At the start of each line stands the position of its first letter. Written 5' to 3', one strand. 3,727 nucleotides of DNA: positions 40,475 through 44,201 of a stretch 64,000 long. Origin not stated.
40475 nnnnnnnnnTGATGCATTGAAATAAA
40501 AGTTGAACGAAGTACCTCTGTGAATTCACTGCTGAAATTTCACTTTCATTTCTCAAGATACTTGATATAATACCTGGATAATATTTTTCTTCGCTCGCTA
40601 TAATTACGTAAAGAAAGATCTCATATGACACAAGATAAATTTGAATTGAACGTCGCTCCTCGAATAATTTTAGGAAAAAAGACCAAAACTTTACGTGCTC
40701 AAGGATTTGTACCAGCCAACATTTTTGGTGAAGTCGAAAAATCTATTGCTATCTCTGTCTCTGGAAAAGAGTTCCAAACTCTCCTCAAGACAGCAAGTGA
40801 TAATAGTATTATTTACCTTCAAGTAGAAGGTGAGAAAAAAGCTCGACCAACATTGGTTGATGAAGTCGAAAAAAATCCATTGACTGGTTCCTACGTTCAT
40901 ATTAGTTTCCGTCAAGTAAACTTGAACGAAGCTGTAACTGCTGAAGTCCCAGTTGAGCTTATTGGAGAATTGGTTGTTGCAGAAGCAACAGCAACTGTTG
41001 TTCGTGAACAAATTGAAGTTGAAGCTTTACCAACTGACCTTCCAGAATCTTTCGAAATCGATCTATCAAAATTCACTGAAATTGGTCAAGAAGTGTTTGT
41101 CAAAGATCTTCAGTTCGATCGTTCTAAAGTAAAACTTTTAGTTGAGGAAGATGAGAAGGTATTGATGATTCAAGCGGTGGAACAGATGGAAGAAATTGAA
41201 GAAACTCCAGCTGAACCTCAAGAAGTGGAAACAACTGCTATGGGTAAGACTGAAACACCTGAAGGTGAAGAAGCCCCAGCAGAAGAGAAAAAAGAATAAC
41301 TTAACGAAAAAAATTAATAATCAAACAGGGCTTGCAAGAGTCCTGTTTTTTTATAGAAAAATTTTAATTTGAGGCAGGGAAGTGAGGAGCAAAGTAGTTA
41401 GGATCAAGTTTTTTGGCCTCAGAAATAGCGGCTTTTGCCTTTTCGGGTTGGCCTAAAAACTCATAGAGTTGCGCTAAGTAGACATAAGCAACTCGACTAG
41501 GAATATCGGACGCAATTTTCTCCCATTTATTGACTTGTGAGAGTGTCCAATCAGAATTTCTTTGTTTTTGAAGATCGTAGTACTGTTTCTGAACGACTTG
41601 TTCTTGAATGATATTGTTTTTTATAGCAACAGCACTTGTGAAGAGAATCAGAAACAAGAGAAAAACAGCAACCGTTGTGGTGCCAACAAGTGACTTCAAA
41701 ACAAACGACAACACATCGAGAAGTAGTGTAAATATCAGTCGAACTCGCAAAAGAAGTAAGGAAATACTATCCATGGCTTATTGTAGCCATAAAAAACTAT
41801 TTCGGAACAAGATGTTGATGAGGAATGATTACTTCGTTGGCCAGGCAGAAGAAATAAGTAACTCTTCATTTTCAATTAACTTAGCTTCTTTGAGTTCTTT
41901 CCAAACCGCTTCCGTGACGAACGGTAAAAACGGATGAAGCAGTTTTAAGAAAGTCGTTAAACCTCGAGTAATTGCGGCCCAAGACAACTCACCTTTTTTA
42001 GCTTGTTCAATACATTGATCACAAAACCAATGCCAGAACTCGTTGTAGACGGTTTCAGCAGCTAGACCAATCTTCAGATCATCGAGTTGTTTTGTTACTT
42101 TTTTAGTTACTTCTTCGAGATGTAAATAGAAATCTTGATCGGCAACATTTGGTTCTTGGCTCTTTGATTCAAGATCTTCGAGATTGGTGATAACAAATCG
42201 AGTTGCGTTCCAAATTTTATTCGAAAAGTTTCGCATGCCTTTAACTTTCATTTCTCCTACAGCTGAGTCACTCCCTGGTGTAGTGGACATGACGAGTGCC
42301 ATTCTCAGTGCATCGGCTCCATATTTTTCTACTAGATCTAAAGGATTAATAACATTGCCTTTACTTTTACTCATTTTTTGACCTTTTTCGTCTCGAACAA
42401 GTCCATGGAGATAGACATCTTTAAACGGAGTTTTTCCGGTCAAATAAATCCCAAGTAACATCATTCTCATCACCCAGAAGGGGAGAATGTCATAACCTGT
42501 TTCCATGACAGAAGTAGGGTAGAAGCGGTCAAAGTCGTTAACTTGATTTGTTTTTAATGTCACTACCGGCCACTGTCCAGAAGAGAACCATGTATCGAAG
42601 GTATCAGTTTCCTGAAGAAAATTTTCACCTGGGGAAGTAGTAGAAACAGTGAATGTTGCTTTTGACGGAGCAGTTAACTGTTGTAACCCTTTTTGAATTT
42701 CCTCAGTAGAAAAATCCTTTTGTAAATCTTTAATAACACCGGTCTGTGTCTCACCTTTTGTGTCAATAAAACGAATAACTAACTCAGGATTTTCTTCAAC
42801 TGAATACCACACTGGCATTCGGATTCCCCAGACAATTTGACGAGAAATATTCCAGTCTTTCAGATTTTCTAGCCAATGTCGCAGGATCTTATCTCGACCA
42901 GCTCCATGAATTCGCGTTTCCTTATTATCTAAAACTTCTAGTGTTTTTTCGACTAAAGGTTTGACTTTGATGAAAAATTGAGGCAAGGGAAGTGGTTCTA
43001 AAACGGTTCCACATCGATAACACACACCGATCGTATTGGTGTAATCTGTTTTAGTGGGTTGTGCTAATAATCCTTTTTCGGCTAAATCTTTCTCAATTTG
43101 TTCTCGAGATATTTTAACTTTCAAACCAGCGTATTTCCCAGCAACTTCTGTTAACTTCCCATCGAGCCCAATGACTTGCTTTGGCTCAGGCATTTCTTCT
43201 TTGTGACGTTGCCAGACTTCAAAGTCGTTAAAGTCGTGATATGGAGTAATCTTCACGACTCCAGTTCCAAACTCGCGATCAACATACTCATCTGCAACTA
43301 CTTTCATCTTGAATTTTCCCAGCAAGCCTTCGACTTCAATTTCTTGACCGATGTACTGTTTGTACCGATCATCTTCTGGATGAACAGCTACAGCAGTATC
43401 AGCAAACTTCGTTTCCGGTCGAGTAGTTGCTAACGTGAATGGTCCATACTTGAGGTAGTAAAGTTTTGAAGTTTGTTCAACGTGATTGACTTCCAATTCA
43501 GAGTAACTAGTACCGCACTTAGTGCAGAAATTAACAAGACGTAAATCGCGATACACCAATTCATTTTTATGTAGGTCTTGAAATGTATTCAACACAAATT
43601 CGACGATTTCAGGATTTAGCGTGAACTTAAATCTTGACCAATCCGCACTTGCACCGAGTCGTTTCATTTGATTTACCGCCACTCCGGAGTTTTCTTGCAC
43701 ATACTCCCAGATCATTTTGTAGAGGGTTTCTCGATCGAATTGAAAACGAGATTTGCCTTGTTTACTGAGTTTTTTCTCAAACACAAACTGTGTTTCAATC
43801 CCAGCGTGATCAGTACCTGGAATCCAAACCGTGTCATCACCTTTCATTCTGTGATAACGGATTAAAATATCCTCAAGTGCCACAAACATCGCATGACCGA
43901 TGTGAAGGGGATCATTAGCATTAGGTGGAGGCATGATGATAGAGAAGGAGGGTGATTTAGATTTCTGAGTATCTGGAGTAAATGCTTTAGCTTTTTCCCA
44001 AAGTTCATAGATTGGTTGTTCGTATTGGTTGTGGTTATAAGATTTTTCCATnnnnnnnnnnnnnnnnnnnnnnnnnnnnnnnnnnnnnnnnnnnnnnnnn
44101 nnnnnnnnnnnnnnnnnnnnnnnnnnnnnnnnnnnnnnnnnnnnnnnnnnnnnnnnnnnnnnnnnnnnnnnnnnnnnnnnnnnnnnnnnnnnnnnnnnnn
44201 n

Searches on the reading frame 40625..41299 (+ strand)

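Call 60: search_protein_families(library=pfam, proteins=[window:40625-41299:+], max_evalue=0.00001)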
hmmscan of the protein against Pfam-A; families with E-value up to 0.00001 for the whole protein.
window:40625-41299:+ (224 aa): 2 families
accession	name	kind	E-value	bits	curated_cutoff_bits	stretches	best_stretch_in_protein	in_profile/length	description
PF01386.24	Ribosomal_L25p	-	3.9e-19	69.3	23.6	1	8-95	1-82/82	Ribosomal L25p family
PF14693.11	Ribosomal_TL5_C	-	2.8e-14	53.7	27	1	104-184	2-82/84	Ribosomal protein TL5, C-terminal domain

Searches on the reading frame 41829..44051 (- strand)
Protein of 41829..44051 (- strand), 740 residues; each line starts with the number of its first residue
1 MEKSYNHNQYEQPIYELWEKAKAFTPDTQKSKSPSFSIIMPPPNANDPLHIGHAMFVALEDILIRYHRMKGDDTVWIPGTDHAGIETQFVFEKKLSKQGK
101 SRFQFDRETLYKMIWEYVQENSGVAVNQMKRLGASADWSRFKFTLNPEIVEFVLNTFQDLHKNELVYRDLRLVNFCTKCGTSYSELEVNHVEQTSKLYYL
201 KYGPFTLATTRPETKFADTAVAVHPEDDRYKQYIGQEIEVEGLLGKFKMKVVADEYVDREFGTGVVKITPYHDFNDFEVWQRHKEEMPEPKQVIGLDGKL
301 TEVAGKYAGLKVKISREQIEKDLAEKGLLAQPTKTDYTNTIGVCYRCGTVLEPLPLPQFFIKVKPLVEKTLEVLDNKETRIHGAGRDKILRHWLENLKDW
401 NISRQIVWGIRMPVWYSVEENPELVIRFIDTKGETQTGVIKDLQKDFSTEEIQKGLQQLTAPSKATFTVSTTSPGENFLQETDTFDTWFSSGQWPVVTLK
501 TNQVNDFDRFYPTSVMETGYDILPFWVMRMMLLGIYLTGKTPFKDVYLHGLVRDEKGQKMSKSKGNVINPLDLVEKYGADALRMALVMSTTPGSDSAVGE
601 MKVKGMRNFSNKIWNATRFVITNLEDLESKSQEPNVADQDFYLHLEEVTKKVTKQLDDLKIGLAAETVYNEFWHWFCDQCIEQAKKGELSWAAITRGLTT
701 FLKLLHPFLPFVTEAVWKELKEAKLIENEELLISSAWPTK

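Call 10: find_related_loci(query=window:41829-44051:-, collection=genome_contigs, flank=3000)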
Query window:41829-44051:- (740 aa) in genome_contigs; peptide patterns used: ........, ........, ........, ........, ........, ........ (x = any residue, [..] = any of these).
600 stretches matched a pattern (row limit reached: there are more); 592 encode a relative of the query (tblastn E <= 1e-3); the best 80 are kept; 80 distinct loci.
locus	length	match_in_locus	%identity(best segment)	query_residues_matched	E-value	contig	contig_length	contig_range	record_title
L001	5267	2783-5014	64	1-738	0e+0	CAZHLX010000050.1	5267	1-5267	MAG TPA_asm: uncultured Pseudomonadales bacterium isolate SRP167671_co2_247 genome assembly, contig: NODE_17866_length_5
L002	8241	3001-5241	64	1-740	0e+0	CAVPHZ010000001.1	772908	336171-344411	MAG: Candidatus Chisholmbacteria bacterium isolate MFD09964.bin.1.87 genome assembly, contig: contig_31486, whole genome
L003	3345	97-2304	65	1-739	0e+0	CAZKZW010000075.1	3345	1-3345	MAG TPA_asm: uncultured Pseudomonadales bacterium isolate SRP192927_co3_66 genome assembly, contig: NODE_89967_length_33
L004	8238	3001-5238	63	1-739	0e+0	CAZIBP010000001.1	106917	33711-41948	MAG TPA_asm: uncultured Pseudomonadales bacterium isolate SRP093185_co1_41 genome assembly, contig: NODE_39_length_10691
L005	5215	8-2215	62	10-738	0e+0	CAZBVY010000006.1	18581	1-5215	MAG TPA_asm: uncultured Pseudomonadales bacterium isolate binchicken_co212_140 genome assembly, contig: NODE_4095_length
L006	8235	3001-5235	61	1-738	0e+0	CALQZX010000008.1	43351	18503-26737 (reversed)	MAG: Parcubacteria group bacterium isolate MiH-14oct19-109 genome assembly, contig: MiH-14oct19-C1435, whole genome shot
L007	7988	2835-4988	64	1-738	0e+0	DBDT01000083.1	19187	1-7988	MAG TPA_asm: Candidatus Woesebacteria bacterium UBA925 UBA925_contig_2341, whole genome shotgun sequence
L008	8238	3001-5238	61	1-739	0e+0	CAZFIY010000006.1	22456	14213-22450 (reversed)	MAG TPA_asm: uncultured Pseudomonadales bacterium isolate SRP192927_co2_730 genome assembly, contig: NODE_3411_length_22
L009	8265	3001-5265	63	1-739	0e+0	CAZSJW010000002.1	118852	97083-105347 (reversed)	MAG TPA_asm: uncultured Pseudomonadales bacterium isolate SRP286056_co2_78 genome assembly, contig: NODE_132_length_1188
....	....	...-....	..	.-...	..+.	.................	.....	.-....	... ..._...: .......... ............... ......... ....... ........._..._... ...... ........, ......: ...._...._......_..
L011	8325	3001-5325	59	1-740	0e+0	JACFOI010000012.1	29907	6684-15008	MAG: Patescibacteria group bacterium isolate BROCD046 NODE_1262_length_29907_cov_8.048171, whole genome shotgun sequence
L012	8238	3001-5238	59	1-739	0e+0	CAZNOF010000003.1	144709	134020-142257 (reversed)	MAG TPA_asm: uncultured Pseudomonadales bacterium isolate SRP170004_co1_5 genome assembly, contig: NODE_110_length_14470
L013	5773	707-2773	61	1-739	0e+0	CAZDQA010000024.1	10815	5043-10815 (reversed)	MAG TPA_asm: uncultured Pseudomonadales bacterium isolate binchicken_co220_119 genome assembly, contig: NODE_4007_length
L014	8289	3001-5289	59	1-738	0e+0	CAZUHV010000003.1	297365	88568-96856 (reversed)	MAG TPA_asm: uncultured Pseudomonadales bacterium isolate binchicken_co277_32 genome assembly, contig: NODE_70_length_29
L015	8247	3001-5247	59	1-738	0e+0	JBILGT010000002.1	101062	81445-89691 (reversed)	MAG: Limisphaerales bacterium isolate ME2016-09-28_3300042471_group7_bin68 Rohwer_bin1526_scaffold_46_c1, whole genome s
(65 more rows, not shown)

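Call 22: find_related_loci(query=window:41829-44051:-, collection=metagenome_contigs, flank=1500)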
Query window:41829-44051:- (740 aa) in metagenome_contigs; peptide patterns used: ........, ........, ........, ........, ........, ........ (x = any residue, [..] = any of these).
600 stretches matched a pattern (row limit reached: there are more); 586 encode a relative of the query (tblastn E <= 1e-3); the best 80 are kept; 80 distinct loci.
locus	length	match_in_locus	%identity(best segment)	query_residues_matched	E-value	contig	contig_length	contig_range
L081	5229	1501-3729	65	1-737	0e+0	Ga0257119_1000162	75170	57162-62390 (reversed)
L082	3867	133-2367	61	1-738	0e+0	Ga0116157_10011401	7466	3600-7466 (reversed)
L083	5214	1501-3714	63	1-738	0e+0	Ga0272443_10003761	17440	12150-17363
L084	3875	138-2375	62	1-739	0e+0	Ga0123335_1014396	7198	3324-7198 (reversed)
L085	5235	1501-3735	65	1-739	0e+0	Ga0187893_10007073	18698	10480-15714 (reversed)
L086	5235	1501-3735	62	1-738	0e+0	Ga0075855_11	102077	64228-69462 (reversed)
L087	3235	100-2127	65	1-738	0e+0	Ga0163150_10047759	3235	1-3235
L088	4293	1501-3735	61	1-738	0e+0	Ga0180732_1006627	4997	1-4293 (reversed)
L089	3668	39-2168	63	30-739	0e+0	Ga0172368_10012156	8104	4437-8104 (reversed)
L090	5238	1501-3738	60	1-726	0e+0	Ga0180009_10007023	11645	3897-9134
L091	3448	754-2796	63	1-738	0e+0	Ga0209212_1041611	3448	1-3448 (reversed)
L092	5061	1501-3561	63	1-738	0e+0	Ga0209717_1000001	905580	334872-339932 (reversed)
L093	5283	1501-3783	59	1-739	0e+0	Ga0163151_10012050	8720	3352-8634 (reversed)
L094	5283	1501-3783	59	1-739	0e+0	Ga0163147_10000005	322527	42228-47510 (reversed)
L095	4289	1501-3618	60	1-739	0e+0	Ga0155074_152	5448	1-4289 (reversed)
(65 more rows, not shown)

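Call 60: search_protein_families(library=pfam, proteins=[window:41829-44051:-], max_evalue=0.00001)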
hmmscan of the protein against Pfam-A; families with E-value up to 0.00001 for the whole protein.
window:41829-44051:- (740 aa): 3 families
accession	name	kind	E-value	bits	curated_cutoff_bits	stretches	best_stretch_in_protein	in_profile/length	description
PF00133.28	tRNA-synt_1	-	6.4e-120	401.1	22.7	1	14-595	2-410/414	tRNA synthetases class I (I, L, M and V)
PF09334.17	tRNA-synt_1g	-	2.1e-25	89.8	20.1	2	43-188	8-135/391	tRNA synthetases class I (M)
PF08264.19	Anticodon_1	-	4.8e-17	62.7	25.1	1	638-738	1-105/148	Anticodon-binding domain of tRNA ligase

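Call 61: search_protein_families(library=ncbifam, proteins=[window:41829-44051:-], max_evalue=0.00001)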
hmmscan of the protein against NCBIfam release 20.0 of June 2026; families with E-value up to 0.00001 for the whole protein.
window:41829-44051:- (740 aa): 19 families
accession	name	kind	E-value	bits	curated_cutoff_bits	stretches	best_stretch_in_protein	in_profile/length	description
NF004349.1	PRK05729.1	equivalog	1.7e-236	787.5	704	1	2-739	1-697/860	valine--tRNA ligase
TIGR00422.1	valS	equivalog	2e-233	777.1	612.1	1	1-739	1-713/863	valine--tRNA ligase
NF011492.0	PRK14900.1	equivalog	5.7e-195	650.2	1783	1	2-726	10-713/1044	valine--tRNA ligase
NF009687.0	PRK13208.1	equivalog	1.6e-145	486.3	738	1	1-728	6-712/801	valine--tRNA ligase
TIGR00392.1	ileS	equivalog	1.9e-103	347.3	621.4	2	246-730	308-796/861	isoleucine--tRNA ligase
NF000540.1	alt_ValS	exception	8.5e-78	262.2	900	1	10-723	9-746/827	valine--tRNA ligase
NF000257.1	MupA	exception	7.3e-53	179.6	1900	2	238-720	283-761/1024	mupirocin-resistant isoleucine--tRNA ligase MupA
NF040702.1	ileS_w_GNAT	exception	2.7e-52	177.6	1999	2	246-633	490-853/1100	isoleucine--tRNA ligase, N-acetyltransferase domain-containing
NF008957.0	PRK12300.1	subfamily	3.5e-50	170.9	677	2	505-730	572-789/946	leucine--tRNA ligase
NF000258.1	MupB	exception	1.1e-45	155.9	1900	2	248-604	295-632/1033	mupirocin-resistant isoleucine--tRNA ligase MupB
TIGR00396.1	leuS_bact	equivalog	2.6e-45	154.9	548.4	2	557-730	603-769/843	leucine--tRNA ligase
TIGR00395.1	leuS_arch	equivalog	2.3e-41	141.7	648.5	2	505-728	566-784/938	leucine--tRNA ligase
TIGR00398.1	metG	equivalog_domain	4e-31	108.3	336.35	3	500-668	265-442/530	methionine--tRNA ligase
NF008900.0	PRK12267.1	equivalog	9.7e-26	90.4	598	2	500-670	242-416/648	methionine--tRNA ligase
NF001100.0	PRK00133.1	equivalog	7.3e-19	67.7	587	1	43-91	14-62/676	methionine--tRNA ligase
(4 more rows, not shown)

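Call 65: find_homologous_proteins(query=window:41829-44051:-, max_evalue=1e-100)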
Query window:41829-44051:- (740 aa): 7999 proteins with E <= 1e-100 among 8000 candidates; the best 120 are listed.
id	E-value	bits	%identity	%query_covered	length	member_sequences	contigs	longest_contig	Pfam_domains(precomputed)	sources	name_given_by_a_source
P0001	0.0e+0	1722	100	100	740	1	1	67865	PF09334.18,PF08264.20,PF00133.29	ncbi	-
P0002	0.0e+0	1363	74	100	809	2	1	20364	PF09334.18,PF08264.20,PF00133.29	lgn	-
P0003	0.0e+0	1235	71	100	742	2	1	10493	PF09334.18,PF08264.20,PF00133.29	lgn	-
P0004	0.0e+0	1231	69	100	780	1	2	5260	PF09334.18,PF08264.20,PF00133.29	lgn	-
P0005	0.0e+0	1224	71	100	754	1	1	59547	PF09334.18,PF08264.20,PF00133.29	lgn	-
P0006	0.0e+0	1223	70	100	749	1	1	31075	PF09334.18,PF08264.20,PF00133.29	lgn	-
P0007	0.0e+0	1211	70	100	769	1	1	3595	PF09334.18,PF08264.20,PF00133.29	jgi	jgi:valyl-tRNA synthetase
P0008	0.0e+0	1193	67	100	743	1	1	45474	PF09334.18,PF08264.20,PF00133.29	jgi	jgi:valyl-tRNA synthetase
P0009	0.0e+0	1183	69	100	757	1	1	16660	PF09334.18,PF08264.20,PF00133.29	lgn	-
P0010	0.0e+0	1172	67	100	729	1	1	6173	PF09334.18,PF08264.20,PF00133.29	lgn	-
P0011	0.0e+0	1165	67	100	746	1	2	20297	PF09334.18,PF08264.20,PF00133.29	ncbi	-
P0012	0.0e+0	1164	68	100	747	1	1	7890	PF09334.18,PF08264.20,PF00133.29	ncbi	-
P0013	0.0e+0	1156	67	100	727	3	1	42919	PF09334.18,PF08264.20,PF13603.13,PF00133.29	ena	-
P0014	0.0e+0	1150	66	98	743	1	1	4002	PF09334.18,PF08264.20,PF00133.29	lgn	-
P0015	0.0e+0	1150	67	100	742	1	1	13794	PF09334.18,PF08264.20,PF13603.13,PF00133.29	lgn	-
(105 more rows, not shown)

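Call 66: find_encoding_contigs(protein=P0002, flank=1500, max_places=2)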
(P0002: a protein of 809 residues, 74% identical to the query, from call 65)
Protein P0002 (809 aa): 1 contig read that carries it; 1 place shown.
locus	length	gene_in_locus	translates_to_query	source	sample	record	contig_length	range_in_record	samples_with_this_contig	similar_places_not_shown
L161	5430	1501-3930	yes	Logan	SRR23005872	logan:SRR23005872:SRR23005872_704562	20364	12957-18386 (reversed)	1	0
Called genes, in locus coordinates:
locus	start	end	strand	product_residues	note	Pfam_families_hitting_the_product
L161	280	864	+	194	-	PF13489:Methyltransf_23, PF08242:Methyltransf_12 (weak)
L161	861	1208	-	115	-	PF01329:Pterin_4a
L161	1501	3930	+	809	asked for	PF00133:tRNA-synt_1, PF09334:tRNA-synt_1g, PF00133:tRNA-synt_1, PF09334:tRNA-synt_1g (weak), PF08264:Anticodon_1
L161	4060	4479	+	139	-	-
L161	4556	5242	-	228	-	PF01386:Ribosomal_L25p, PF14693:Ribosomal_TL5_C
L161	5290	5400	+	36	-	-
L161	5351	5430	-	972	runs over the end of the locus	PF13196:DUF4012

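Call 67: find_encoding_contigs(protein=P0003, flank=1500, max_places=2)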
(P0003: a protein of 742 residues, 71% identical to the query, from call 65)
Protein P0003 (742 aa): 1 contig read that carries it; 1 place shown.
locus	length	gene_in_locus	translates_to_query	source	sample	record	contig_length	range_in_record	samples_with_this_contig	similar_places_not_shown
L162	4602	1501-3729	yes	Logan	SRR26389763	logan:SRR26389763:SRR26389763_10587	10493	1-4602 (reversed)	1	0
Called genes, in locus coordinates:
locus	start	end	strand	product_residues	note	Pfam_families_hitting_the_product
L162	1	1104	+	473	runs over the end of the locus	-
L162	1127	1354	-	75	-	-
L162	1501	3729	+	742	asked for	PF00133:tRNA-synt_1, PF09334:tRNA-synt_1g, PF08264:Anticodon_1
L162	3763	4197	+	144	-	PF07719:TPR_2 (faint)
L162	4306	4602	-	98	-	?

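Call 68: find_encoding_contigs(protein=P0005, flank=1500, max_places=2)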
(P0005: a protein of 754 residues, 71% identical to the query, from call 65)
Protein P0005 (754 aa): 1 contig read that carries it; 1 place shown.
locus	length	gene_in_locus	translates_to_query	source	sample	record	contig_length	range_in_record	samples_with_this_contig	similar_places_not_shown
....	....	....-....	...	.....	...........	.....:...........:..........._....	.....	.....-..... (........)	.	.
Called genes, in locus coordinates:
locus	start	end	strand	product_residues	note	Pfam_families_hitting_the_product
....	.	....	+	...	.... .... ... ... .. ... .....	-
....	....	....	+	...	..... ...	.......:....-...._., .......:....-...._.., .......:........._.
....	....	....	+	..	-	-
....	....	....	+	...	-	-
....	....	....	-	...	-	-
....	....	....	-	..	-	-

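Call 69: find_encoding_contigs(protein=P0006, flank=1500, max_places=2)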
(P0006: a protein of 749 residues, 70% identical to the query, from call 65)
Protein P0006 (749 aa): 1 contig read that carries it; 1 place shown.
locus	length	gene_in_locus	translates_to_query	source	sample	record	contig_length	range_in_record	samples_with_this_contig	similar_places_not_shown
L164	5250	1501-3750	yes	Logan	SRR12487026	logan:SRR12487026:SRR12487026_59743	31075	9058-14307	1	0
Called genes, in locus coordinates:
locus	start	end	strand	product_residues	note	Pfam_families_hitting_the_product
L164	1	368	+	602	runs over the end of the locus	PF12229:PG_binding_4 (weak), PF04294:VanW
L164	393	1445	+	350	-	PF00814:TsaD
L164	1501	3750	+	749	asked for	PF00133:tRNA-synt_1, PF09334:tRNA-synt_1g, PF08264:Anticodon_1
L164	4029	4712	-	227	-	PF01386:Ribosomal_L25p, PF14693:Ribosomal_TL5_C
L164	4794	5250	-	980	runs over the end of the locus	PF13196:DUF4012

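Call 71: find_encoding_contigs(protein=P0004, flank=1200, max_places=1)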
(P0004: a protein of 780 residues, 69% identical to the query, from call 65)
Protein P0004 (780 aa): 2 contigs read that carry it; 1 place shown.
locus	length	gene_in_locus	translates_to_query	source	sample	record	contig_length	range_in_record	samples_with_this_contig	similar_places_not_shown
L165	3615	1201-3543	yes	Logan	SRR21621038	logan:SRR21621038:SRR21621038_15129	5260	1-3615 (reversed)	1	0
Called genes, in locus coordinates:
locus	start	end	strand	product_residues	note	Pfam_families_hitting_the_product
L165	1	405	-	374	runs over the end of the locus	-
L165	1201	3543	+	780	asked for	PF00133:tRNA-synt_1, PF09334:tRNA-synt_1g, PF08264:Anticodon_1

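Call 72: find_encoding_contigs(protein=P0007, flank=1200, max_places=1)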
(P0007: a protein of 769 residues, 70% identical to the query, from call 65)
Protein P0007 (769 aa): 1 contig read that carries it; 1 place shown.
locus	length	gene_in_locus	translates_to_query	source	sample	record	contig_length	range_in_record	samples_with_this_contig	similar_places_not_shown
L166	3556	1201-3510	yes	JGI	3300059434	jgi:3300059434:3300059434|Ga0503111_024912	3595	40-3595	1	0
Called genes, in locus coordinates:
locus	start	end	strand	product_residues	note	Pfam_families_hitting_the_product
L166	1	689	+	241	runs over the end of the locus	?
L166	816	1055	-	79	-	-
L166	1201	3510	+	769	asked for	PF00133:tRNA-synt_1, PF09334:tRNA-synt_1g, PF08264:Anticodon_1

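Call 73: find_encoding_contigs(protein=P0009, flank=1200, max_places=1)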
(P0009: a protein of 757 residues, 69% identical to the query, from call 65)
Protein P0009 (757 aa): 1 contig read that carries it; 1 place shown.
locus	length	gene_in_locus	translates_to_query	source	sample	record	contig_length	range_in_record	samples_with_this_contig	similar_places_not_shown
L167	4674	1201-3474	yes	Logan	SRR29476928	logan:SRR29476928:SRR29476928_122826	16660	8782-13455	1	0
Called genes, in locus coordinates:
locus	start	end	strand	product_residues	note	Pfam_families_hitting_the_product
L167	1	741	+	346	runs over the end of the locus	PF00814:TsaD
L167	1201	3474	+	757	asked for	PF00133:tRNA-synt_1, PF09334:tRNA-synt_1g, PF08264:Anticodon_1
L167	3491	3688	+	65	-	-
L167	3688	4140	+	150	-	-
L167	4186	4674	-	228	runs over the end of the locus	PF01386:Ribosomal_L25p, PF14693:Ribosomal_TL5_C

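Call 74: find_encoding_contigs(protein=P0001, flank=300, max_places=1)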
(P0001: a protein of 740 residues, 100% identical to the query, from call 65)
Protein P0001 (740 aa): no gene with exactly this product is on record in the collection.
